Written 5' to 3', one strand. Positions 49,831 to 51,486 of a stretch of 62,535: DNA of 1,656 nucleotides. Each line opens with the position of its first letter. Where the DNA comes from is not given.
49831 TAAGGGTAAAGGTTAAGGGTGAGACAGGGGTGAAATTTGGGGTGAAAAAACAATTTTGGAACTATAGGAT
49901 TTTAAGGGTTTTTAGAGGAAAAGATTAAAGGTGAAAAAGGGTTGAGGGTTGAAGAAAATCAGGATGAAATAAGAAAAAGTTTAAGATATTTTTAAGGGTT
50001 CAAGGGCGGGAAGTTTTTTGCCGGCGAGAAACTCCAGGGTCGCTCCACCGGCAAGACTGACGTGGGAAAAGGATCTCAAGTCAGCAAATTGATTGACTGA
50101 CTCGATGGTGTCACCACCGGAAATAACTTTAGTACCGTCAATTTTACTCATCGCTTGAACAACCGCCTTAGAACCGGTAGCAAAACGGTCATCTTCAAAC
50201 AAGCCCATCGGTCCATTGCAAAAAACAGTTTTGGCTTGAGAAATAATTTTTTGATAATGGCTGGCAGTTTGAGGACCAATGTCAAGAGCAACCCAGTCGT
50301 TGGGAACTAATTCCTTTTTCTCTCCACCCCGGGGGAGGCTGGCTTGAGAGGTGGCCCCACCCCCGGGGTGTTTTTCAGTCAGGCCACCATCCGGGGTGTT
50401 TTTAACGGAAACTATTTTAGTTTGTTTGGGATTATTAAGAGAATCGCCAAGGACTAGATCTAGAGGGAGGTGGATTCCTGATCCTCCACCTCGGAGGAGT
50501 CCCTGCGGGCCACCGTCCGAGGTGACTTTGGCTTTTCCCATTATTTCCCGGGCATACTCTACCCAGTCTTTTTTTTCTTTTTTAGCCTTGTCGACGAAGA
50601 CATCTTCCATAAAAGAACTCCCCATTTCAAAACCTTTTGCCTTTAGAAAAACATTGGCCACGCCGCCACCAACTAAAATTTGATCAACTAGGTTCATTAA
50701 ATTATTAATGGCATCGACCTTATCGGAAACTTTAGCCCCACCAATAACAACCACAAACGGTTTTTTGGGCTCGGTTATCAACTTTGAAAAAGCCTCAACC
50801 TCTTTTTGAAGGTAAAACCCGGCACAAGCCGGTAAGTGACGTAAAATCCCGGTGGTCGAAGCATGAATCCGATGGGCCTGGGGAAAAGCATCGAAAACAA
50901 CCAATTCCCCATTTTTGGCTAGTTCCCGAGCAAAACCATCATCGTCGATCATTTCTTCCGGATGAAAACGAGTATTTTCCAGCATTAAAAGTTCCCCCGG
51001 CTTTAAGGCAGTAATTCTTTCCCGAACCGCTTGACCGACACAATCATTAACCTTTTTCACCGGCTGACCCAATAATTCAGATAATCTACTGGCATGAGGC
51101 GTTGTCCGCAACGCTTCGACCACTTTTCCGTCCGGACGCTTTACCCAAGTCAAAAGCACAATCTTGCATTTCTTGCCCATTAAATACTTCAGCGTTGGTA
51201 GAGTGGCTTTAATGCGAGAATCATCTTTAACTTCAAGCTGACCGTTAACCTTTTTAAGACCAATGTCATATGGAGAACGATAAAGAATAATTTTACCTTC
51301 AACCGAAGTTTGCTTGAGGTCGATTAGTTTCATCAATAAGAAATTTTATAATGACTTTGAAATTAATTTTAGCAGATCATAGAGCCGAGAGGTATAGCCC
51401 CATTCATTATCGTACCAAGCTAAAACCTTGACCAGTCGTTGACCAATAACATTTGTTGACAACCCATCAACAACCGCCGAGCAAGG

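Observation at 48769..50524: GC-rich palindromic elements inserted in frame into housekeeping genes (pgk twice, uppP), as Rickettsia palindromic elements are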

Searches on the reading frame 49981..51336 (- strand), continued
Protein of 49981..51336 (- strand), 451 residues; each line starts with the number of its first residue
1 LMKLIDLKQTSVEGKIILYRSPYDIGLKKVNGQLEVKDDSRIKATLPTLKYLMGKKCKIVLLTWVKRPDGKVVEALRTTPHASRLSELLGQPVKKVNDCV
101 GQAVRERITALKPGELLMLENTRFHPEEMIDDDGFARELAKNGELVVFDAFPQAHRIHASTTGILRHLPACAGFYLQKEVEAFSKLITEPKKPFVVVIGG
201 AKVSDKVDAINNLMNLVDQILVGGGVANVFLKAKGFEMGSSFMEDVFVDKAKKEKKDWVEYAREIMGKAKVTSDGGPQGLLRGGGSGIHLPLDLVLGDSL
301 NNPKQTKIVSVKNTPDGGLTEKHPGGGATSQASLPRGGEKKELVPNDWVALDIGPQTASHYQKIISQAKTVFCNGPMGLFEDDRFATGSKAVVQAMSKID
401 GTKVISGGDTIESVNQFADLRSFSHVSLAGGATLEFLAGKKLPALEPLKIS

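Call 61: predict_structure(alignment_id=A1)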
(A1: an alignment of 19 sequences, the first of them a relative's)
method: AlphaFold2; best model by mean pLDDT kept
length: 450 residues; sequences in the alignment: 19
mean_pLDDT: 79.8   pTM: 0.80
mean pLDDT of the five models: 79.8, 78.3, 78.0, 77.8, 73.3
residues with pLDDT >= 90: 191; 70-90: 156; 50-70: 46; < 50: 57
segments of 3 or more residues with pLDDT < 50: 67-73, 126-128, 153-156, 270-284, 313-338
pLDDT, mean of each block of 10 residues (from residue 1): 85 93 79 85 94 97 56 65 94 86 93 90 52 81 88 51 79 91 88 93 83 88 92 85 61 78 77 35 65 91 91 37 31 43 89 96 96 94 95 96 92 94 89 78 73
secondary structure, 60 per line:
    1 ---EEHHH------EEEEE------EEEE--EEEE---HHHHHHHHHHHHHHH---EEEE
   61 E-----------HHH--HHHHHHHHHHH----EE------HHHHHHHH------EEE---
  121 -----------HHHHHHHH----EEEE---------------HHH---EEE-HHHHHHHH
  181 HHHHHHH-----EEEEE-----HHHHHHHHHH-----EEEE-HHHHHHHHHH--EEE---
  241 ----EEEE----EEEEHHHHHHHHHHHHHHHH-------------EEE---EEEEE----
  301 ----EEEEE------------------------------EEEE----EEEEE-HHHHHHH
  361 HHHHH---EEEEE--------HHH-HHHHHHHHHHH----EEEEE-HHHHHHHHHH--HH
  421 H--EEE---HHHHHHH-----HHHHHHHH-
elements in order: E15-19 E26-29 E32-35 H39-53 E57-61 H78-88 H101-108 E115-117 H132-139 E144-147 E169-171 H173-187 E193-197 H203-212 E218-221 H223-232 E235-237 E245-248 E253-256 H257-272 E286-288 E292-296 E305-309 E340-343 E348-352 H354-365 E369-373 H386-396 E401-405 H407-416 E424-426 H430-436 H442-449
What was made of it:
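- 49981..51333 (-): pgk, the host gene of two copies. The AlphaFold2 model has pTM 0.80 (call 61).
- On Rickettsia palindromic elements (RPE): Both inserts have pLDDT below 50, are coil, and lie between confidently modelled strands (call 61).
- Loops: both Pgk inserts have pLDDT below 50 and are coil in a model with pTM 0.80 (call 61).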

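Call 62: search_protein_families(library=pfam, proteins=[window:49981-51336:-], max_evalue=0.001)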
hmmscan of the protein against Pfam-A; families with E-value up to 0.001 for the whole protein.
window:49981-51336:- (451 aa): 1 family
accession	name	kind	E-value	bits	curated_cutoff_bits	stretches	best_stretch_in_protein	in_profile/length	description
PF00162.24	PGK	-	1.3e-114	383.6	27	1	8-440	2-379/379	Phosphoglycerate kinase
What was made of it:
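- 49981..51333 (-): PF00162, E = 1e-114 (call 62).
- Checked: pgk (49981-51333, minus strand; PF00162, call 62):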

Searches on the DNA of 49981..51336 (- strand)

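Call 40: search_with_rna_model(model_id=R1, sources=[L003, L004, L005, L006, L007, L008, L009, L010, L011, L012, L013, L014, L015, L016, L017, L018, L019, L020, L021, L022, L023, L024, L025, L026, L027, L028, L029, L030, L031, L032, L033, L001, L002], max_evalue=0.001)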
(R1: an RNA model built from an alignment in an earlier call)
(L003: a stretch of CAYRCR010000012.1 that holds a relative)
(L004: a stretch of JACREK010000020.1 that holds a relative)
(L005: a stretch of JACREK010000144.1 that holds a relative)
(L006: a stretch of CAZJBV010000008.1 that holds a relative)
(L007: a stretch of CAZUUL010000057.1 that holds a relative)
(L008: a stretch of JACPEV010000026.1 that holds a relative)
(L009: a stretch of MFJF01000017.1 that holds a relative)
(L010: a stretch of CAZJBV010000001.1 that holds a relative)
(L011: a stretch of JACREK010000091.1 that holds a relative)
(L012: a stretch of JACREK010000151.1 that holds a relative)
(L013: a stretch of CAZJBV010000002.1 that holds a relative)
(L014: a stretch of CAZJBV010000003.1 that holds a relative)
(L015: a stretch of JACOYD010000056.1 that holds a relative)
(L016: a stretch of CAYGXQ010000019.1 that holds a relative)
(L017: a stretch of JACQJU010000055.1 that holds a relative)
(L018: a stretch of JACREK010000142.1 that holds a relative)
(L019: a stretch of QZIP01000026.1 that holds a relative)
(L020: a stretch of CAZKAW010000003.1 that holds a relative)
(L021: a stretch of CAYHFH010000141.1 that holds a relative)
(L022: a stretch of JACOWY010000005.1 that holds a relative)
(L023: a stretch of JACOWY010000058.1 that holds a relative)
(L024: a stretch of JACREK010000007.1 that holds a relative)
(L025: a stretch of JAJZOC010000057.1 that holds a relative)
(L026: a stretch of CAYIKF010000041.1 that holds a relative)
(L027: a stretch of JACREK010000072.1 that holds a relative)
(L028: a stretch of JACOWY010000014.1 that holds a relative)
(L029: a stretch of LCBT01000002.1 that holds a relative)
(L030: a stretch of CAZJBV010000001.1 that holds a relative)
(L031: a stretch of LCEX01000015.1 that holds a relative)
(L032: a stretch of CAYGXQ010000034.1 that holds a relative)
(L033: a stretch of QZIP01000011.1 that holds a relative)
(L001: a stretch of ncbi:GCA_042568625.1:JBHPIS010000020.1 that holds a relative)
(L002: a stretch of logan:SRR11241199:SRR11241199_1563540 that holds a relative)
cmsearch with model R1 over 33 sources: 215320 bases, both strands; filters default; matches with E-value up to 0.001: 52.
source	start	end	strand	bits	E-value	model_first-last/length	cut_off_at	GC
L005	2504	2571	-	76.9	2.6e-18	1-64/64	no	0.56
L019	430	496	-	75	8.5e-18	1-64/64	no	0.57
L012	5719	5786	+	74.8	9.4e-18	1-64/64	no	0.59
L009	7363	7430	-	74.6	1.1e-17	1-64/64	no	0.53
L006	6362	6422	+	74.4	1.2e-17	1-64/64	no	0.62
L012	1263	1321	-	74.2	1.4e-17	1-64/64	no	0.59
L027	5371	5431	+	73.8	1.8e-17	1-64/64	no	0.59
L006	6027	6087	+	73.2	2.5e-17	1-64/64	no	0.61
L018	2737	2804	+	73.1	2.8e-17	1-64/64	no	0.59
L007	2796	2862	+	71.8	6.2e-17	1-64/64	no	0.61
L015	1322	1389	-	71.5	7.4e-17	1-64/64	no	0.54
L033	6105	6172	+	71.5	7.7e-17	1-64/64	no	0.56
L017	100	167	+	71.3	8.4e-17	1-64/64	no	0.6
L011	1817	1876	+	71.2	9e-17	1-64/64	no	0.55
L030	4079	4145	-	71.1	9.6e-17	1-64/64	no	0.58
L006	5837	5897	+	71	1e-16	1-64/64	no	0.57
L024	5079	5142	-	71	1e-16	1-64/64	no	0.53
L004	857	937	-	70.8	1.1e-16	1-64/64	no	0.6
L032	7165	7239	+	70.4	1.5e-16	1-64/64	no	0.56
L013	5998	6056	+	69.8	2.1e-16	1-64/64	no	0.63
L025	4771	4845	+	68.2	5.8e-16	1-64/64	no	0.53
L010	3302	3377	-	66.6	1.6e-15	1-64/64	no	0.55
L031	2697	2756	+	65.9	2.5e-15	1-64/64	no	0.63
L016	4574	4651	-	65.3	3.7e-15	1-64/64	no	0.58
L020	5214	5276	+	62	2.9e-14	1-64/64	no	0.51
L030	7496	7571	-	61.3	4.3e-14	1-64/64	no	0.51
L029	4159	4215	-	60.6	6.8e-14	1-64/64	no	0.61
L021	2493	2549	+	58.9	2e-13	1-64/64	no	0.67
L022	6720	6794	+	58.3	2.9e-13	1-64/64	no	0.61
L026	246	302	+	57.7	4.2e-13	1-64/64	no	0.61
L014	1170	1248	+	56.9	6.9e-13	1-64/64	no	0.66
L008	1529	1585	-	56.6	8.7e-13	1-64/64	no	0.61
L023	798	856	+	56.3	1e-12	1-64/64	no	0.61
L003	2482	2562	-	51.7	1.9e-11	1-64/64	no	0.64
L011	1694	1752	+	51.6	1.9e-11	1-64/64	no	0.54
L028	4068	4124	-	51.6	1.9e-11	1-64/64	no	0.58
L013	5150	5220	+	46.3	5.3e-10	1-64/64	no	0.59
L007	5538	5616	+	41.5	1.1e-08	1-64/64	no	0.57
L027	1392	1450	+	41.2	1.3e-08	1-64/64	no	0.56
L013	5548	5623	+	39.8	3.1e-08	7-64/64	no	0.66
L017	442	523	+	38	9.9e-08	1-64/64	no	0.61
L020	1615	1648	-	34.8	7.1e-07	13-53/64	no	0.59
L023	1620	1679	-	34.7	7.6e-07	1-64/64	no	0.58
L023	1643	1701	+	34.5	8.7e-07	1-64/64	no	0.61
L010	1680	1758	-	34.1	1.1e-06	1-64/64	no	0.52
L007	5446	5512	+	33.9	1.2e-06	1-64/64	no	0.73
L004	1162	1227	-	32.4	3.3e-06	1-64/64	no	0.67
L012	997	1054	-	30.8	8.7e-06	1-64/64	no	0.59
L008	1561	1596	+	26.2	0.00016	13-53/64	no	0.67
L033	7777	7843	+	25.3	0.00027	1-64/64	no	0.66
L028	4088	4145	+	25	0.00033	1-64/64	no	0.53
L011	1520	1579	+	23.9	0.00065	1-64/64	no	0.52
